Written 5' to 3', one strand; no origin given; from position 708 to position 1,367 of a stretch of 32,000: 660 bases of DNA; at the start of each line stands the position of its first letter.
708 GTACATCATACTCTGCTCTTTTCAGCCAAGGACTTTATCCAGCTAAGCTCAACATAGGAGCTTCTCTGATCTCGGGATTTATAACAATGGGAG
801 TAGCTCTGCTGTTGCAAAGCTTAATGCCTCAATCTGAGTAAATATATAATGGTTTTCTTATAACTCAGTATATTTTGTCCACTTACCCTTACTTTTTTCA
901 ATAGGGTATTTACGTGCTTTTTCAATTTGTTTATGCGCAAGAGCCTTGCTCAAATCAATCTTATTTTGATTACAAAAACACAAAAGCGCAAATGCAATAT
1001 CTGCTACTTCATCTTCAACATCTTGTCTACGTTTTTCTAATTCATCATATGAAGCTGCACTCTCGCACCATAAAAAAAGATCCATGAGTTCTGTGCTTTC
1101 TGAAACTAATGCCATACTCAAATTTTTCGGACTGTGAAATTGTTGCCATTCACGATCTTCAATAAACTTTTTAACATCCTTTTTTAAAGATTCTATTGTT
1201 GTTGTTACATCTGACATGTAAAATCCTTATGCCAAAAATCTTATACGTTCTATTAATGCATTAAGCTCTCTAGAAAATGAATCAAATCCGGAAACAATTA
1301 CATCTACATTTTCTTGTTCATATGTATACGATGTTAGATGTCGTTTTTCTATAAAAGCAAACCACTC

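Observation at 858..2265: Tight three-gene operon: Nudix hydrolase, orphan HI0074-type HEPN with RX4H changed to RX4Y, and MazG pyrophosphohydrolase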

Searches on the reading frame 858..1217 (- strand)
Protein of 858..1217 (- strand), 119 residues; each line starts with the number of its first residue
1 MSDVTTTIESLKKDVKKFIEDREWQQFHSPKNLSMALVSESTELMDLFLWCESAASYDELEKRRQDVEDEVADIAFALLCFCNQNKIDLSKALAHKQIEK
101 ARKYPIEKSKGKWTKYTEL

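Call 3: search_protein_families(library=pfam, proteins=[window:858-1217:-], max_evalue=0.1)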
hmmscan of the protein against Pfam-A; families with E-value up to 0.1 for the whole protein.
window:858-1217:- (119 aa): 4 families
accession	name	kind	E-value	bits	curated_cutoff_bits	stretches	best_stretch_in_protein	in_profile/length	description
PF12643.12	MazG-like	-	9.2e-09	35.9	27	1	40-119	6-85/85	MazG-like family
PF03819.22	MazG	-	0.0005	20.7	22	1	29-94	2-60/74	MazG nucleotide pyrophosphohydrolase domain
PF22330.2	Rib_mS39_PPR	-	0.0035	17.6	27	1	49-116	98-164/194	Small ribosomal subunit protein mS39, PPR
PF01503.22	PRA-PH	-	0.083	13.7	21.3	0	36-94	33-80/86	Phosphoribosyl-ATP pyrophosphohydrolase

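Call 4: search_protein_families(library=ncbifam, proteins=[window:858-1217:-], max_evalue=0.1)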
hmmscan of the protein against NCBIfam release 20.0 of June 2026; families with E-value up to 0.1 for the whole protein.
window:858-1217:- (119 aa): 1 family
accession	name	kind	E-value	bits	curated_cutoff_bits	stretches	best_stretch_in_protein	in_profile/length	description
NF006645.0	PRK09202.4-5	equivalog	0.044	12.4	532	1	1-103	420-511/540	transcription termination/antitermination protein NusA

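Call 26: search_solved_structures(query=window:858-1217:-, max_evalue=1, show_alignments=2)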
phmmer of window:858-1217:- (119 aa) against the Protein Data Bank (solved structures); distinct sequences matched with E-value up to 1: 12.
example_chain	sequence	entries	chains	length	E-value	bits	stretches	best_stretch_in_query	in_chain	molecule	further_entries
4qgp_A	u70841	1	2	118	7.3e-17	64.9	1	9-106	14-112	pyrophosphatase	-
6sqw_A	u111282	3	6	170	2.2e-16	63.4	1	6-119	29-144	dCTP pyrophosphatase 1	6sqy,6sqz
2a3q_A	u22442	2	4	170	2.2e-16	63.4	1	6-119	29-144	hypothetical protein | Protein RS21-C6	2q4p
7mu5_A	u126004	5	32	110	1.7e-12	50.9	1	6-105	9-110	dCTP pyrophosphatase 1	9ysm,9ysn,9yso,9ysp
2oie_A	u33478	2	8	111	1.4e-11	48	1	6-96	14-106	RS21-C6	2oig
5ie9_A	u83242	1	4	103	0.002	21.7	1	7-92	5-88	Nucleotide pyrophosphohydrolase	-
2gta_A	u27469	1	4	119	0.0033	21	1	9-116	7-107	Hypothetical protein ypjD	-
4dk4_A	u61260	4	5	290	0.02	18.4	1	16-77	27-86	Deoxyuridine triphosphatase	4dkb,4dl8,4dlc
4dk2_A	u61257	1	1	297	0.021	18.4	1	16-77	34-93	Deoxyuridine triphosphatase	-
2cje_A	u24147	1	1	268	0.81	13.3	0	19-50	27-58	DUTPASE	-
2yay_A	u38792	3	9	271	0.83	13.2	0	19-50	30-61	DUTPASE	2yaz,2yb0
3nie_A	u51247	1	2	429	0.89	13.1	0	59-108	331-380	MAP2 kinase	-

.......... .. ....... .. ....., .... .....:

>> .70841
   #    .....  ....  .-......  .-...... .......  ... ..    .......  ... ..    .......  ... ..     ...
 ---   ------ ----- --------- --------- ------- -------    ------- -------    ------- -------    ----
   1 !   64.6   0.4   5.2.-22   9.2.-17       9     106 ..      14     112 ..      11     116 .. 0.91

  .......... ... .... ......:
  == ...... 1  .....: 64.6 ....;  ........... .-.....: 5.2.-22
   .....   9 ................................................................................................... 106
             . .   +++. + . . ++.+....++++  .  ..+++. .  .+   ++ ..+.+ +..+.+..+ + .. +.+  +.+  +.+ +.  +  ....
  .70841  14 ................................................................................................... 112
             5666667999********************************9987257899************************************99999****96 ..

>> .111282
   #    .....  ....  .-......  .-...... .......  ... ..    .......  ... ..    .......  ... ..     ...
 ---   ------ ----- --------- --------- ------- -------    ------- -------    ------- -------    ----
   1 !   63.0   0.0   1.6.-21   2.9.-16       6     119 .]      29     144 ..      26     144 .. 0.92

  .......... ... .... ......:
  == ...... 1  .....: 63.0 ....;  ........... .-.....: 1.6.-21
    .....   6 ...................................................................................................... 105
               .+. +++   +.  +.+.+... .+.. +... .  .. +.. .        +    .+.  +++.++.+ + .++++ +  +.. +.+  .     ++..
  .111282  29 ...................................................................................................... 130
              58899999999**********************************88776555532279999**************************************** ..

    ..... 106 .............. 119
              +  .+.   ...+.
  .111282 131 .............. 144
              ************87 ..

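Call 62: search_protein_families(library=padloc, proteins=[window:858-1217:-], max_evalue=0.01)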
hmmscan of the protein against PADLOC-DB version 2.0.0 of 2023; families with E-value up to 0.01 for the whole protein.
window:858-1217:- (119 aa): 0 families

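Call 63: search_protein_families(library=phrogs, proteins=[window:858-1217:-], max_evalue=0.01)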
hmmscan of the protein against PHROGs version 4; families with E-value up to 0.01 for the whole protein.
window:858-1217:- (119 aa): 2 families
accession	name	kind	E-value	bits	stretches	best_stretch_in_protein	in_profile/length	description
phrog_3301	-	other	2e-10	41.9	1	3-103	45-160/169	pyrophosphatase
phrog_715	-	other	0.00012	23.3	1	6-95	4-96/123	MazG-like pyrophosphatase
